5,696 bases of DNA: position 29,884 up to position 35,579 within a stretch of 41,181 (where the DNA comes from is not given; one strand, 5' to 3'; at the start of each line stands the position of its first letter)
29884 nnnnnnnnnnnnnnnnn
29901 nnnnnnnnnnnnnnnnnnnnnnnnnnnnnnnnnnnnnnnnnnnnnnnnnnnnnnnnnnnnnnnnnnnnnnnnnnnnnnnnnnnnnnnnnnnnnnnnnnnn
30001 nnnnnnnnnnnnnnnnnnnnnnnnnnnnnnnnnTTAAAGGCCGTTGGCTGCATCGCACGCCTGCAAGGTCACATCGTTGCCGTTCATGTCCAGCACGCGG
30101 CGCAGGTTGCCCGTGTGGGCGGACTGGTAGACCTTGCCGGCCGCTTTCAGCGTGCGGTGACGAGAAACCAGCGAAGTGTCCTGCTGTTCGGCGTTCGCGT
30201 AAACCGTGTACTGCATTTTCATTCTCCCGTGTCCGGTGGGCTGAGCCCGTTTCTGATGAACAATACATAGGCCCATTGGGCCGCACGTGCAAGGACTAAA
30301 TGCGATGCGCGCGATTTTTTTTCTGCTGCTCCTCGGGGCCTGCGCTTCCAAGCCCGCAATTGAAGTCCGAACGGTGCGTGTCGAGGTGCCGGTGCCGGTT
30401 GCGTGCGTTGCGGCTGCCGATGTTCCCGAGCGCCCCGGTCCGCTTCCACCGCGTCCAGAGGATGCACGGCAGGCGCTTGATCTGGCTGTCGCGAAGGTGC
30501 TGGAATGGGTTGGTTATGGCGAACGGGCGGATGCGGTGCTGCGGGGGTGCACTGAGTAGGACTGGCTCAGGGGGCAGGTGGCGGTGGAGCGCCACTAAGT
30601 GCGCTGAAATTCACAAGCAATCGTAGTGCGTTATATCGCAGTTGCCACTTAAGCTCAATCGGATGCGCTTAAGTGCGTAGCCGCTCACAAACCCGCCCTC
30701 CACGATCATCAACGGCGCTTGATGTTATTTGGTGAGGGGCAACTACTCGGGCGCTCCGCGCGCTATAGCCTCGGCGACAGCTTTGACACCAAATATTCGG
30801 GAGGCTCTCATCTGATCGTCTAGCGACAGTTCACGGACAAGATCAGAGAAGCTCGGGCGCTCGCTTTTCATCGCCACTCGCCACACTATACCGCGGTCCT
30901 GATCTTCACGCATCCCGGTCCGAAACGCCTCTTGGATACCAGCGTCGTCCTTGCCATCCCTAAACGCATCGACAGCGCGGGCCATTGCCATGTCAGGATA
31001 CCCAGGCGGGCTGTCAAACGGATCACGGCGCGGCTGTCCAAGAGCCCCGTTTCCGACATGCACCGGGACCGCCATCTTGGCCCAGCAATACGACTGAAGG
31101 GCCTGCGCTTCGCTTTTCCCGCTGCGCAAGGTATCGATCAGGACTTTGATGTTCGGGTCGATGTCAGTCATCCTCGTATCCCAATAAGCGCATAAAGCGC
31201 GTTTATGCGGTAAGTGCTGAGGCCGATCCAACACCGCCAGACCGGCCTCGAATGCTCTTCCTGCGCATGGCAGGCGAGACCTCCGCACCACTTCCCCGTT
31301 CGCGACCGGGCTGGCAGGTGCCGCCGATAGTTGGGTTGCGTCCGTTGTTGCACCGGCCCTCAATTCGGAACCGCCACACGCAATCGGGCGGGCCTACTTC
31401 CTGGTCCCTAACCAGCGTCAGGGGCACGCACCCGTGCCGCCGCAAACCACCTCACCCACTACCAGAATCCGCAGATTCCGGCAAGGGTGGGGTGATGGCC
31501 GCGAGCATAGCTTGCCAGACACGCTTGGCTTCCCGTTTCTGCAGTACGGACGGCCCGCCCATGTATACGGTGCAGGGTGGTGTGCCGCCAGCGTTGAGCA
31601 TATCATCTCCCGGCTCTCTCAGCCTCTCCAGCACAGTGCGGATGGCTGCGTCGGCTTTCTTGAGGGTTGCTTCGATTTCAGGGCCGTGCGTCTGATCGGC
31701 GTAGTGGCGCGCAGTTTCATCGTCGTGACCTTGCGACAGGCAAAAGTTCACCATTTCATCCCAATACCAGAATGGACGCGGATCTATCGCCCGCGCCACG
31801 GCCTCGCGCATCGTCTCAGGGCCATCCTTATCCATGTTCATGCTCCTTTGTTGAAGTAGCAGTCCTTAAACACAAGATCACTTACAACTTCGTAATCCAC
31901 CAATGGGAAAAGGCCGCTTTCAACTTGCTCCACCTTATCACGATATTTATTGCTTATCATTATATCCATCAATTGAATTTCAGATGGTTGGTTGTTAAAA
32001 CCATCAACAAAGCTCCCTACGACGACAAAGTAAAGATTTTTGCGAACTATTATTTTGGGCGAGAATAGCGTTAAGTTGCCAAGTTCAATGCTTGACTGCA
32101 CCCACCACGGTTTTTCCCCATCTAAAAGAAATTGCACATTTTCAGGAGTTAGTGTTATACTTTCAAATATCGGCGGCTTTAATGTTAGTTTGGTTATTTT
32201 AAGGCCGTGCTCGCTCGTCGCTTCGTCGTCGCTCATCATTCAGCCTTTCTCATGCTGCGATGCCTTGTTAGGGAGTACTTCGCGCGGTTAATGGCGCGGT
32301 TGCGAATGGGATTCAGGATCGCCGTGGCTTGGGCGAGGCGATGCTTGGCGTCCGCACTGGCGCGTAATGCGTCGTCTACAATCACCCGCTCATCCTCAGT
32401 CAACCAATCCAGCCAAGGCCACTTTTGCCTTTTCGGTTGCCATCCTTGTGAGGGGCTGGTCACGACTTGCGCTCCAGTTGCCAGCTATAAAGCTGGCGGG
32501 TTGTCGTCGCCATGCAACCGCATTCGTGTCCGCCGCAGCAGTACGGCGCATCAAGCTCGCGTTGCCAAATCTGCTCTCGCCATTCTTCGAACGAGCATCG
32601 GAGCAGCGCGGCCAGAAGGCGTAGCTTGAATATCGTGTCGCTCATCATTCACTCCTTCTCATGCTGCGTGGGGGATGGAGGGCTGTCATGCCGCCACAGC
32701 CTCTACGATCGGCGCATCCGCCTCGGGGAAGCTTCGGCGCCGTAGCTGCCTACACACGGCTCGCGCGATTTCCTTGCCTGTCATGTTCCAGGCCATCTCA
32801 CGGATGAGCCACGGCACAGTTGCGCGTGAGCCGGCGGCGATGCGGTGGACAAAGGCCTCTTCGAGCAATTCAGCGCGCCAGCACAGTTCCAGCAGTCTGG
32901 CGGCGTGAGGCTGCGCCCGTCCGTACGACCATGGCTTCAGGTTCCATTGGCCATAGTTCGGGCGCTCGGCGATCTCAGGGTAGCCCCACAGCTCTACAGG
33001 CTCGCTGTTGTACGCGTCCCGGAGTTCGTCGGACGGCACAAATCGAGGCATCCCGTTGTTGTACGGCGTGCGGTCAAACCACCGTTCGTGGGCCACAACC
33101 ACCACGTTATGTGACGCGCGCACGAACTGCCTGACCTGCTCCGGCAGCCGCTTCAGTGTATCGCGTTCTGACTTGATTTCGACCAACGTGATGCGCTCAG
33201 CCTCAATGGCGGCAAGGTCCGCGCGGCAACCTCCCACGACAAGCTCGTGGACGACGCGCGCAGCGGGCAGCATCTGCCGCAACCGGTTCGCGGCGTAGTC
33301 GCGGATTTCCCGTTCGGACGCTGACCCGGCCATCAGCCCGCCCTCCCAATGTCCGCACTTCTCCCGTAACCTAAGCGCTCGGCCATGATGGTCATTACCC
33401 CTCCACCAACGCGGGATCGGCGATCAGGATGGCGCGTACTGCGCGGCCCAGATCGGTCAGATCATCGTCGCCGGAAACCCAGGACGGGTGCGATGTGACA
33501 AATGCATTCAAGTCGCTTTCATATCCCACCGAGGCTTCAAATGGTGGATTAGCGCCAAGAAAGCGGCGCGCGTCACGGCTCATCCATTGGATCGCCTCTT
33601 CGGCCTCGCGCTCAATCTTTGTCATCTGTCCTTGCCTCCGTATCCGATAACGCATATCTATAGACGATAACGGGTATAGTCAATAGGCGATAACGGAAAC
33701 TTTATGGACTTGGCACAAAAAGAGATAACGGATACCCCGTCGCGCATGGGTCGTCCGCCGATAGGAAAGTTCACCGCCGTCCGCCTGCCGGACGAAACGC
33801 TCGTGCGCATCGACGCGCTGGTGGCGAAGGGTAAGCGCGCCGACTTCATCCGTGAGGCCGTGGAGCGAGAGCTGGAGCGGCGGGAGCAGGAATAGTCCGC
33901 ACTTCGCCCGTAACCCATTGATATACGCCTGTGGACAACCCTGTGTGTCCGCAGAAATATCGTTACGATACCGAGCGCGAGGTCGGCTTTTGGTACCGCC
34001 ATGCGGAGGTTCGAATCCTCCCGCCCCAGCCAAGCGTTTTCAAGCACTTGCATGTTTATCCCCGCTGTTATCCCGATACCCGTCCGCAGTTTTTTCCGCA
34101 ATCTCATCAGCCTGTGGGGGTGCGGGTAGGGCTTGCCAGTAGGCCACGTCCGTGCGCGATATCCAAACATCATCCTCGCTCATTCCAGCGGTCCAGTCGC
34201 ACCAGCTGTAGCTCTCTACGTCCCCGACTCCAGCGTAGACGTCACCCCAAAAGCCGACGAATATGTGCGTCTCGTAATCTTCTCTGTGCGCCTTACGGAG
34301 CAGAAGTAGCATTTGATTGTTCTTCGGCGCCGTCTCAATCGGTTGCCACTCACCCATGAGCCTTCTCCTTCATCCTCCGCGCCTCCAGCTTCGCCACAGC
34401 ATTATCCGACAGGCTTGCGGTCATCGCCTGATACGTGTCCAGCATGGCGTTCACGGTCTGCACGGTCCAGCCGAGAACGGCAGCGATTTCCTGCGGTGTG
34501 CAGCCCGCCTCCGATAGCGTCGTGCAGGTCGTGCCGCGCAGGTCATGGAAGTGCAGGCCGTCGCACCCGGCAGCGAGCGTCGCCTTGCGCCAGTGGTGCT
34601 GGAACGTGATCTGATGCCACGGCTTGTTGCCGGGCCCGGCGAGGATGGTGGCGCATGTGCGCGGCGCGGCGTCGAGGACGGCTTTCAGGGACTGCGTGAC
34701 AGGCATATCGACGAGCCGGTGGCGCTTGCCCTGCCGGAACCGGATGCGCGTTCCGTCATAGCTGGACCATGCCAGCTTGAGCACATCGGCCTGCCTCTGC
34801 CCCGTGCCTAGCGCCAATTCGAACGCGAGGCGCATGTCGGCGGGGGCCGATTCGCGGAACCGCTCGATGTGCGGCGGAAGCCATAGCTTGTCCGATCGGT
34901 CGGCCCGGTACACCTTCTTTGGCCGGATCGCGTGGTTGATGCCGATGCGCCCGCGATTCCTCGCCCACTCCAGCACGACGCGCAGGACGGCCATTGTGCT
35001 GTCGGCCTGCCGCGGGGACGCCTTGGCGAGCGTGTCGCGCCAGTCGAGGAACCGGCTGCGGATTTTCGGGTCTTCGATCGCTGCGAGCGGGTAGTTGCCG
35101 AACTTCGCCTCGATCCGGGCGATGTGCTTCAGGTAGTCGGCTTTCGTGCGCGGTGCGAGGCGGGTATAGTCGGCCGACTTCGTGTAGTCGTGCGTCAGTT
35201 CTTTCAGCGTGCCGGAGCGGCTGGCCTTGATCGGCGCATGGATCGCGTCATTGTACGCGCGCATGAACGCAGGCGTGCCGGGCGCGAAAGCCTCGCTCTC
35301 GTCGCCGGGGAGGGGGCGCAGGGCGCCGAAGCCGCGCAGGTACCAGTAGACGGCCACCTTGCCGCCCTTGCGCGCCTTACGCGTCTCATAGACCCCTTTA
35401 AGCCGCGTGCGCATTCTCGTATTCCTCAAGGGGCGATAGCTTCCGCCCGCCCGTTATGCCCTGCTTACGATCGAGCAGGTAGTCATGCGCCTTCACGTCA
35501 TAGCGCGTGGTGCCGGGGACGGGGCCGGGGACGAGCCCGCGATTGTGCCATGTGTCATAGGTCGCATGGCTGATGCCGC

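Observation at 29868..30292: Self-contained small-ORF + HTH operon inserted antisense inside the lysis cassette (acr-aca-like or antirepressor-like)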

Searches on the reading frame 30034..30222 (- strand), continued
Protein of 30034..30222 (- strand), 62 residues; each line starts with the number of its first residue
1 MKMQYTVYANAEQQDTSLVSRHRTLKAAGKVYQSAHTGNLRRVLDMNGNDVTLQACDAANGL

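Call 75: search_solved_structures(query=L006:8176-8385:+, max_evalue=1)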
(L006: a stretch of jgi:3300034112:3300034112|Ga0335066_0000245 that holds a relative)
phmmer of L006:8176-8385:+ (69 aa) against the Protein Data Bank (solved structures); distinct sequences matched with E-value up to 1: 1.
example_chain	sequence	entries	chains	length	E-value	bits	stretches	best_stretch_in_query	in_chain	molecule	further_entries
1rym_A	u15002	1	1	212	0.99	14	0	15-50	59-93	protein CRS2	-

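Call 76: search_solved_structures(query=L015:4195-4443:+, max_evalue=1)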
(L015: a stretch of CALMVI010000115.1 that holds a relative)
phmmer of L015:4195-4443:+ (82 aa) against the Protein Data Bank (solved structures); distinct sequences matched with E-value up to 1: 1.
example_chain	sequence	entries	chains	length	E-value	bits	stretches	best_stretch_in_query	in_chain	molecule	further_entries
7xi5_A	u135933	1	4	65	0.4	14.7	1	12-54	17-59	Transcriptional regulator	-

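Call 77: search_protein_families(library=pfam, proteins=[L001:9786-10031:+, L003:8238-8477:+, L006:8176-8385:+, L015:4195-4443:+, L010:4232-4441:+, L017:4406-4867:+, L014:4186-4464:+], max_evalue=1)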
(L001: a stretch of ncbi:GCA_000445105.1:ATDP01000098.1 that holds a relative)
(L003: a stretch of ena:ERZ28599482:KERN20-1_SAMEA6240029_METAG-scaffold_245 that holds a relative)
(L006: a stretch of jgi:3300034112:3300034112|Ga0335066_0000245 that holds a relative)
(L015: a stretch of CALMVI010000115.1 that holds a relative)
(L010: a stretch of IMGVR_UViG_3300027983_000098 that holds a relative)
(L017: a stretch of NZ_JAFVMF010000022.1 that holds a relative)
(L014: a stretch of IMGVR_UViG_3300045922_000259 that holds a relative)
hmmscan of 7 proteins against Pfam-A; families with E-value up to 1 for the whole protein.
L001:9786-10031:+ (81 aa): 2 families
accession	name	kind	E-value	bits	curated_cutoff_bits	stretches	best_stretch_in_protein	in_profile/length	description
PF13384.12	HTH_23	-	0.018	15.3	24.6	1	22-36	24-38/50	Homeodomain-like domain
PF13730.12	HTH_36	-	0.075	13.3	25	1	21-35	31-45/55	Helix-turn-helix domain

L003:8238-8477:+ (79 aa): 2 families
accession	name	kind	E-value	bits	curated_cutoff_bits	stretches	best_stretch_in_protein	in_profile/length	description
PF20432.4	Xre-like-HTH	-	0.0014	19.3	25.8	1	21-48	26-53/63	Antitoxin Xre-like helix-turn-helix domain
PF02954.25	HTH_8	-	0.0044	17.2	22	1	21-39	21-39/42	Bacterial regulatory protein, Fis family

L006:8176-8385:+ (69 aa): 5 families
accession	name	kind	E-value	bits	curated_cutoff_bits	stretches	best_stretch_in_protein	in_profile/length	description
PF14747.11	DUF4473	-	0.0049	17.8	25.9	1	6-44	2-40/78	Domain of unknown function (DUF4473)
PF20432.4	Xre-like-HTH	-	0.0089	16.7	25.8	1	12-38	16-42/63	Antitoxin Xre-like helix-turn-helix domain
PF13384.12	HTH_23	-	0.012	15.9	24.6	1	12-46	9-48/50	Homeodomain-like domain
PF08281.18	Sigma70_r4_2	-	0.069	13.3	25.7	1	15-40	19-47/54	Sigma-70, region 4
PF01381.28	HTH_3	-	0.15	12.5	23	1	12-37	2-27/55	Helix-turn-helix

L015:4195-4443:+ (82 aa): 3 families
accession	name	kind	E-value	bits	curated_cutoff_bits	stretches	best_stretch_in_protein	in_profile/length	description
PF15731.11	MqsA_antitoxin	-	0.039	14.5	30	1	12-61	80-129/131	Antitoxin component of bacterial toxin-antitoxin system, MqsA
PF08886.16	GshA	-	0.3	10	25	1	44-82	76-114/402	Glutamate-cysteine ligase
PF22495.2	HTH_92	-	0.37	10.6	27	0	38-51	31-44/45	RsaL-like HTH domain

L010:4232-4441:+ (69 aa): 0 families

L017:4406-4867:+ (153 aa): 3 families
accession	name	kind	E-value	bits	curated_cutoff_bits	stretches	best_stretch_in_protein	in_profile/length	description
PF05443.17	ROS_MUCR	-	8.1e-09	36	25.4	1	30-101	48-120/123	ROS/MUCR transcriptional regulator protein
PF13717.11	Zn_ribbon_4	-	0.11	12.9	30.3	1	42-56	21-35/36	zinc-ribbon domain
PF01375.23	Enterotoxin_a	-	0.17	11.9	21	1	14-67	19-72/258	Heat-labile enterotoxin alpha chain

L014:4186-4464:+ (92 aa): 0 families

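Call 93: search_protein_families(library=pfam, proteins=[P0057, P0061, P0060, P0056, P0062], max_evalue=0.1)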
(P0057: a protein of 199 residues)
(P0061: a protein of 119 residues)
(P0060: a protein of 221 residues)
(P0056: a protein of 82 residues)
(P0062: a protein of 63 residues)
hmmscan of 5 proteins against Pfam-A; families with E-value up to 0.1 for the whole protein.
P0057 (199 aa): 1 family
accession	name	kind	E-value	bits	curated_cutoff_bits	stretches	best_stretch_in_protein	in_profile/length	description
PF08339.15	RTX_C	-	0.093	13.4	30.2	0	151-194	32-74/132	RTX C-terminal domain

P0061 (119 aa): 0 families

P0060 (221 aa): 2 families
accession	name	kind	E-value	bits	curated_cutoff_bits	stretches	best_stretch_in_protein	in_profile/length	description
PF03952.21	Enolase_N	-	4.4e-18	66.2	35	1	84-138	15-69/131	Enolase, N-terminal domain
PF01650.23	Peptidase_C13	-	0.018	15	22.8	1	30-84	84-138/258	Peptidase C13 family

P0056 (82 aa): 0 families

P0062 (63 aa): 0 families

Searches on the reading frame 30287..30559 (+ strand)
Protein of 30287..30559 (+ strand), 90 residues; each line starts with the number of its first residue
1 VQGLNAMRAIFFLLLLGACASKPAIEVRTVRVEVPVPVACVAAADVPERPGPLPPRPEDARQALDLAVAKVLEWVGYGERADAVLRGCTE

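Call 4: search_protein_families(library=pfam, proteins=[window:30287-30559:+], max_evalue=1)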
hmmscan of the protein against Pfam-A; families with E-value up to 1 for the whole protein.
window:30287-30559:+ (90 aa): 0 families

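Call 5: search_protein_families(library=phrogs, proteins=[window:30287-30559:+], max_evalue=1)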
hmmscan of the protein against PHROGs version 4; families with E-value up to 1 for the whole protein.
window:30287-30559:+ (90 aa): 8 families
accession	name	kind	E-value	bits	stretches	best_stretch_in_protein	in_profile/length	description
phrog_2291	-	unknown function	1.6e-08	35.2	1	9-89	8-74/81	-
phrog_3580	-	unknown function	1.1e-05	26.6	1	10-48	6-45/87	-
phrog_456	-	lysis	4.2e-05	24.2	1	5-65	12-74/102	Rz-like spanin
phrog_812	-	lysis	0.0088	17.2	1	5-39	3-39/102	Rz-like spanin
phrog_17892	-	unknown function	0.066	14.4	1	6-32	7-33/108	-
phrog_5101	-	unknown function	0.13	13.7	1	18-61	27-70/107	-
phrog_12081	-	lysis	0.22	12.3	1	11-62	28-78/129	Rz-like spanin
phrog_3198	-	lysis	0.34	11.5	1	9-39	10-39/68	Rz-like spanin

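Call 6: search_protein_families(library=ncbifam, proteins=[window:30287-30559:+], max_evalue=1)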
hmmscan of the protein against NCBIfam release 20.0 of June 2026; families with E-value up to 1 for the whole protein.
window:30287-30559:+ (90 aa): 1 family
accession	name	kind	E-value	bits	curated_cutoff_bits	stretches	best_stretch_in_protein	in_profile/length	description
NF038368.1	P2_Rz1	equivalog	0.028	14.6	27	1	11-71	10-71/85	Rz1-like lysis system protein LysC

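Call 57: search_dna_similar(query=window:30305-30559:+, collection=phages, mode=protein, max_evalue=0.001, max_rows=15)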
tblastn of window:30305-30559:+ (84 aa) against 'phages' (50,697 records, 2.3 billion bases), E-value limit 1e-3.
No match.

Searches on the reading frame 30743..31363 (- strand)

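Call 4: search_protein_families(library=pfam, proteins=[window:30743-31363:-], max_evalue=1)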
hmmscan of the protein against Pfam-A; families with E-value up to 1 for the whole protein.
window:30743-31363:- (206 aa): 2 families
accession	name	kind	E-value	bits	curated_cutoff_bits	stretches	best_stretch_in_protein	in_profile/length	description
PF02697.20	VAPB_antitox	-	0.16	13.2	27.9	1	164-192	15-47/69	Putative antitoxin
PF06567.16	Neural_ProG_Cyt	-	0.17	12.6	29.4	1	45-89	45-89/120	Neural chondroitin sulphate proteoglycan cytoplasmic domain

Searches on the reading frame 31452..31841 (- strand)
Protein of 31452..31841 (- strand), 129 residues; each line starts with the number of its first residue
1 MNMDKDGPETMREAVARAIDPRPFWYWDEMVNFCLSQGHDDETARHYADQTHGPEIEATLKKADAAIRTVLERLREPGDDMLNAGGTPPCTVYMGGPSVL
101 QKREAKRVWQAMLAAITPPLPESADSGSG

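Call 4: search_protein_families(library=pfam, proteins=[window:31452-31841:-], max_evalue=1)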
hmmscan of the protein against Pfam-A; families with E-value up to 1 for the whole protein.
window:31452-31841:- (129 aa): 1 family
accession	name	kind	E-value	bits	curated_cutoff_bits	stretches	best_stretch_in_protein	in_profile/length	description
PF12867.12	DinB_2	-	0.069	14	24.8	1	39-89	52-102/128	DinB superfamily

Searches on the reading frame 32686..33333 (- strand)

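Call 24: search_protein_families(library=pfam, proteins=[window:32686-33333:-], max_evalue=0.01)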
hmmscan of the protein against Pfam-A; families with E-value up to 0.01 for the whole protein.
window:32686-33333:- (215 aa): 1 family
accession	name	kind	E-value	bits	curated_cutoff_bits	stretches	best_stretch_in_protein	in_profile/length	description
PF06319.18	MmcB-like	-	0.0046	17.1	22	0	17-56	23-63/148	DNA repair protein MmcB-like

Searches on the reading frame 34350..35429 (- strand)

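Call 24: search_protein_families(library=pfam, proteins=[window:34350-35429:-], max_evalue=0.01)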
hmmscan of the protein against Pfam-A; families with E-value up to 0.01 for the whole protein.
window:34350-35429:- (359 aa): 3 families
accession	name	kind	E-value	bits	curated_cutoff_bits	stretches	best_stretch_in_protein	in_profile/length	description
PF00589.27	Phage_integrase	-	1.4e-15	58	27.1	1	193-322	18-157/172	Phage integrase family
PF13384.12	HTH_23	-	0.0014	18.8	24.6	0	306-334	14-42/50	Homeodomain-like domain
PF14659.12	Phage_int_SAM_3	-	0.0044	17.7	22.6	0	74-124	1-51/58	Phage integrase, N-terminal SAM-like domain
